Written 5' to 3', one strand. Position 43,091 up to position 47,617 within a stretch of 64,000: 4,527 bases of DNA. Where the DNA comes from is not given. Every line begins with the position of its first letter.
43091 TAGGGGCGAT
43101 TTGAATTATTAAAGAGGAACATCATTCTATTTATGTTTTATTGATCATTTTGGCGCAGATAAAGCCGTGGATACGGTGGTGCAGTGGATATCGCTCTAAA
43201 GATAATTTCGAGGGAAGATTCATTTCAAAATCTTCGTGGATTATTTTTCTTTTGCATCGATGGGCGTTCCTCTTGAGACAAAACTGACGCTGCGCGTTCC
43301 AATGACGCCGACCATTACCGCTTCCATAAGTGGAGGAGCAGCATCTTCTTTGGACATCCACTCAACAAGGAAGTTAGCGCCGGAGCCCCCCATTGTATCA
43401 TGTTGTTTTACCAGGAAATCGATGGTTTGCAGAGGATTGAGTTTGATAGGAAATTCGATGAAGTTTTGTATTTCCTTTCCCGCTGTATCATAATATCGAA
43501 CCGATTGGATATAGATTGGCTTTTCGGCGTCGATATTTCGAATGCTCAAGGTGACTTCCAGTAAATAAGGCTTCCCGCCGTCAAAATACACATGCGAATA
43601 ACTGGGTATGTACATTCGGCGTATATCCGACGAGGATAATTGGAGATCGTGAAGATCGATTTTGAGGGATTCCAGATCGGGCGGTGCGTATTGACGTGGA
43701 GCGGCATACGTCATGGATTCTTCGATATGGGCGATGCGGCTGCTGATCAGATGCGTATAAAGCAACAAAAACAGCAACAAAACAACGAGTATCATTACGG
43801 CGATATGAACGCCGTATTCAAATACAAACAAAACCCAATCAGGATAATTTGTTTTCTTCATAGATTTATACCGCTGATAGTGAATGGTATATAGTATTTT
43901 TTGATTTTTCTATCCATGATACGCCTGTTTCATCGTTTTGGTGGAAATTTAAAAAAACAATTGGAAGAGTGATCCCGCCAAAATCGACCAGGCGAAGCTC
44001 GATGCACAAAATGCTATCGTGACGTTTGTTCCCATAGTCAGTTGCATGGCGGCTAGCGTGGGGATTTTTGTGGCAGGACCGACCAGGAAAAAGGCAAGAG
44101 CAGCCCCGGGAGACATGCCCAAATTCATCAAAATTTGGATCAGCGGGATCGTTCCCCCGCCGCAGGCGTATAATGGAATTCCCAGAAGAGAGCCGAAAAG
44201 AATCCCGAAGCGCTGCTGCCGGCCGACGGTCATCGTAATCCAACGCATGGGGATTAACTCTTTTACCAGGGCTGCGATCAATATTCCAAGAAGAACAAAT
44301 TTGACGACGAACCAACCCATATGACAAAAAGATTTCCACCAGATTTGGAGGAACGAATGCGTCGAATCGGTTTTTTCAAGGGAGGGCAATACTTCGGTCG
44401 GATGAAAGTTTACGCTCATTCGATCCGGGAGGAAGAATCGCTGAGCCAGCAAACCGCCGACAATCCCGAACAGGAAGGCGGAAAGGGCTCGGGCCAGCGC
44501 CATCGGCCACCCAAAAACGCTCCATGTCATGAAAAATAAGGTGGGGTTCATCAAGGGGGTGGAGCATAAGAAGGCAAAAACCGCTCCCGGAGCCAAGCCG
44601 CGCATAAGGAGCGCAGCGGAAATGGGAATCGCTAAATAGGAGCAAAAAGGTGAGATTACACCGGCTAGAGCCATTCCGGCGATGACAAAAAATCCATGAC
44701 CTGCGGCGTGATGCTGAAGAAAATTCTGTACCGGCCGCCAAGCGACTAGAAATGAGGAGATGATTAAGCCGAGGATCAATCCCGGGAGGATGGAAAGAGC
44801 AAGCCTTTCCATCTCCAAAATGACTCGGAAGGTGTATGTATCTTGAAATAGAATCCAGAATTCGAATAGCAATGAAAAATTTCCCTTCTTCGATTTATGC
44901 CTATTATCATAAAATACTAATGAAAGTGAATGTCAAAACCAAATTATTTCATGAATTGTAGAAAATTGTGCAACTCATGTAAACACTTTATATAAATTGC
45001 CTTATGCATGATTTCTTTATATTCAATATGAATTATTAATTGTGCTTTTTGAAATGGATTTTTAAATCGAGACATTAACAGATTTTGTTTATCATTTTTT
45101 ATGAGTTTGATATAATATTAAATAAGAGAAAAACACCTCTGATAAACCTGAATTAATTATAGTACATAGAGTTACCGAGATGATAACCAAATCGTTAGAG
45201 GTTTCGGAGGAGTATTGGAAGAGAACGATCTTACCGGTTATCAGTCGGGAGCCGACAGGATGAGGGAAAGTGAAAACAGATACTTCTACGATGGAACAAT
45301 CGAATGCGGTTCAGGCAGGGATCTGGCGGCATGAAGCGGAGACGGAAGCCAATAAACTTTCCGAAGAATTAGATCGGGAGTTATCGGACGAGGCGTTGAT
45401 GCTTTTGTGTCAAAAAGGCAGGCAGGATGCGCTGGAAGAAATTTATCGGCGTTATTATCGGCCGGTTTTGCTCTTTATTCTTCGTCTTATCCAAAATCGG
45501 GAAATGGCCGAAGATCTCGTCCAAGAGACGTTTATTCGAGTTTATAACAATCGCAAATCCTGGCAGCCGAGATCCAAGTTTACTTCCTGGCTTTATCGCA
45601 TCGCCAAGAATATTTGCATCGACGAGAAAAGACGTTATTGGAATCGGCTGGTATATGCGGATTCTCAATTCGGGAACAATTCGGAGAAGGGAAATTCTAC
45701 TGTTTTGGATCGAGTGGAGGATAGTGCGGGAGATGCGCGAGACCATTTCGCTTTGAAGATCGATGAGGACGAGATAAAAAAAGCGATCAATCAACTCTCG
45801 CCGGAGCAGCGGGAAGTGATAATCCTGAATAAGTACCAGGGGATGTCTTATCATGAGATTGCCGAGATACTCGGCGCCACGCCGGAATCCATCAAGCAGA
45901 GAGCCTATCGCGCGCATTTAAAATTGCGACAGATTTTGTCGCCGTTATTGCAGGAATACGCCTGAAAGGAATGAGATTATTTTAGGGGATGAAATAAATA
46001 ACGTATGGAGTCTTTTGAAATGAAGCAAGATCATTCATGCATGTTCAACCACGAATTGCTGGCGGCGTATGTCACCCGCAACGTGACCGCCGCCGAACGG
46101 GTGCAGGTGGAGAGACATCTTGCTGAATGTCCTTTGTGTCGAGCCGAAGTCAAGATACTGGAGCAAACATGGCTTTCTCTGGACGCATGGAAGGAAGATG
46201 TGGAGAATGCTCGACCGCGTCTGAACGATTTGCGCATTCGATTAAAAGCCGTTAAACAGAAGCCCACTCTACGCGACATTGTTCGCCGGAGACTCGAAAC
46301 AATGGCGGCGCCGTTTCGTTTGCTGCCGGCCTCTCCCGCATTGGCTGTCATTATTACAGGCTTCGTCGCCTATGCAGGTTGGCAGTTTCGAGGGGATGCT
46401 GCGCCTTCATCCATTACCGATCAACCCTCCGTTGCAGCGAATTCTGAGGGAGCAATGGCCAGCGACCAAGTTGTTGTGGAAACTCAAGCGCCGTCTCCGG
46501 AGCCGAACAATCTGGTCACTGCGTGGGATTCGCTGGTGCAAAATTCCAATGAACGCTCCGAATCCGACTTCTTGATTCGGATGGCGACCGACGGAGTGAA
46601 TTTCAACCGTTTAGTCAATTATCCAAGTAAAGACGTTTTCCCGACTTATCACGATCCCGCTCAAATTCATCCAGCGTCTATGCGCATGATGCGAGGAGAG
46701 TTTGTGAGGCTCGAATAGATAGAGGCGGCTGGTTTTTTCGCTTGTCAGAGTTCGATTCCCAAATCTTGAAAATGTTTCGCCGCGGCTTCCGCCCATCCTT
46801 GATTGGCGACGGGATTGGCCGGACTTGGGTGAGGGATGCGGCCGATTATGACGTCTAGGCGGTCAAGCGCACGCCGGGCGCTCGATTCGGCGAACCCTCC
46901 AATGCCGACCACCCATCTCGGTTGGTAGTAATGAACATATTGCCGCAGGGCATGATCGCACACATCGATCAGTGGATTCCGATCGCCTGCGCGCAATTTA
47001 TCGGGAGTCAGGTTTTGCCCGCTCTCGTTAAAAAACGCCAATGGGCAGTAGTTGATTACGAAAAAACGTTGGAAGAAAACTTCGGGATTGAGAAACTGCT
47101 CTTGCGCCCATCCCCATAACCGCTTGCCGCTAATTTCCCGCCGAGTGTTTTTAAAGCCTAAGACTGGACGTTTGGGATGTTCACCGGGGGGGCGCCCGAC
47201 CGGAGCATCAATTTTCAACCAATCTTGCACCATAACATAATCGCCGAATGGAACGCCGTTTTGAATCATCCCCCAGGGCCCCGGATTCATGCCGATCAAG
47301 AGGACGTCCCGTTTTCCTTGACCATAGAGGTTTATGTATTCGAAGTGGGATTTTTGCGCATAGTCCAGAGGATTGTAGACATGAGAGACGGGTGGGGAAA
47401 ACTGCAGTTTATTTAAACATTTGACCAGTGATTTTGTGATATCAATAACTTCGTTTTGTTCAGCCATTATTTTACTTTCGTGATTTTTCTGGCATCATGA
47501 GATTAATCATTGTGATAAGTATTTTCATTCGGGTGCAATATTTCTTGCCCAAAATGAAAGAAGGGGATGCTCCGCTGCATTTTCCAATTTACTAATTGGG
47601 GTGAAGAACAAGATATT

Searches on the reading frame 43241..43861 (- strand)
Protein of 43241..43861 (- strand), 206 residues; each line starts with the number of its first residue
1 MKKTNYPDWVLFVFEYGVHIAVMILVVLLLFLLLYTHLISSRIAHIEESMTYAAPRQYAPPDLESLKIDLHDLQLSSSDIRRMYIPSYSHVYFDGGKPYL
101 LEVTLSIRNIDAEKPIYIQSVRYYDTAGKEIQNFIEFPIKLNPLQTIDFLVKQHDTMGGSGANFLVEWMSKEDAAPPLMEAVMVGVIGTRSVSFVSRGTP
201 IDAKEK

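Call 67: search_protein_families(library=pfam, proteins=[window:43241-43861:-], max_evalue=0.00001)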
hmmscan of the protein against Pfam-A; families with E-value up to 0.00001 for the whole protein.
window:43241-43861:- (206 aa): 1 family
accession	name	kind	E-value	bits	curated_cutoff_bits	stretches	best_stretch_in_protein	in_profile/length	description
PF11322.13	DUF3124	-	2.4e-42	144.4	27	1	82-201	3-123/123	Protein of unknown function (DUF3124)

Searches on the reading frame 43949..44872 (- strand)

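Call 67: search_protein_families(library=pfam, proteins=[window:43949-44872:-], max_evalue=0.00001)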
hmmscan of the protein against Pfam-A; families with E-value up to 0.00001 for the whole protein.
window:43949-44872:- (307 aa): 1 family
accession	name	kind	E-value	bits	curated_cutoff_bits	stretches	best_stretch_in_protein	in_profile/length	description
PF03773.19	ArsP_1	-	6.4e-43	147.4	32.3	1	23-304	11-293/294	Predicted permease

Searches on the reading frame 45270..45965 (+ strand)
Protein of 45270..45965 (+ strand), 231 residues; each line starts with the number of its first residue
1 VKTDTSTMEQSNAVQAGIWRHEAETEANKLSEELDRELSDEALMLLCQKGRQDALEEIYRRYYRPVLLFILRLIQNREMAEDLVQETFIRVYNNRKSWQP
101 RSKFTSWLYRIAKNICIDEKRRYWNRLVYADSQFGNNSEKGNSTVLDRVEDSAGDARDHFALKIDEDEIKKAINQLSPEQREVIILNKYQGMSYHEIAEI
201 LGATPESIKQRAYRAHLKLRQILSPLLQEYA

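Call 67: search_protein_families(library=pfam, proteins=[window:45270-45965:+], max_evalue=0.00001)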
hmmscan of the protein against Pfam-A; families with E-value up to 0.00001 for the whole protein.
window:45270-45965:+ (231 aa): 4 families
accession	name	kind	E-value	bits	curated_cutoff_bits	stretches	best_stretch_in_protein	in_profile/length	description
PF04542.20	Sigma70_r2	-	5.7e-18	64.9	24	1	58-124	1-69/71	Sigma-70 region 2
PF08281.18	Sigma70_r4_2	-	1.1e-15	57.4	25.7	1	167-218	2-53/54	Sigma-70, region 4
PF04545.22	Sigma70_r4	-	3.7e-12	46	24.1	1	172-221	1-50/50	Sigma-70, region 4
PF07638.17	Sigma70_ECF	-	4.5e-10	40.2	21.1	1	44-218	8-178/185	ECF sigma factor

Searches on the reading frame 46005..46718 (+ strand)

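Call 67: search_protein_families(library=pfam, proteins=[window:46005-46718:+], max_evalue=0.00001)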
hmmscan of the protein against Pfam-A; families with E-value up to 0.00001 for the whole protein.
window:46005-46718:+ (237 aa): 1 family
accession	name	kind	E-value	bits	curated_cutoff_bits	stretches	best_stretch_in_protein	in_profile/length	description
PF13490.11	zf-HC2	-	7.1e-07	29.6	22.2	1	16-46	5-35/35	Putative zinc-finger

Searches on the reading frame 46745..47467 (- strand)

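Call 67: search_protein_families(library=pfam, proteins=[window:46745-47467:-], max_evalue=0.00001)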
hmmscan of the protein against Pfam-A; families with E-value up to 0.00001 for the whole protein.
window:46745-47467:- (240 aa): 1 family
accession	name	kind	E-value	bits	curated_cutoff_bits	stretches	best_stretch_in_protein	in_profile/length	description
PF03167.25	UDG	-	2.2e-08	34.7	24.3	1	50-221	5-125/141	Uracil DNA glycosylase superfamily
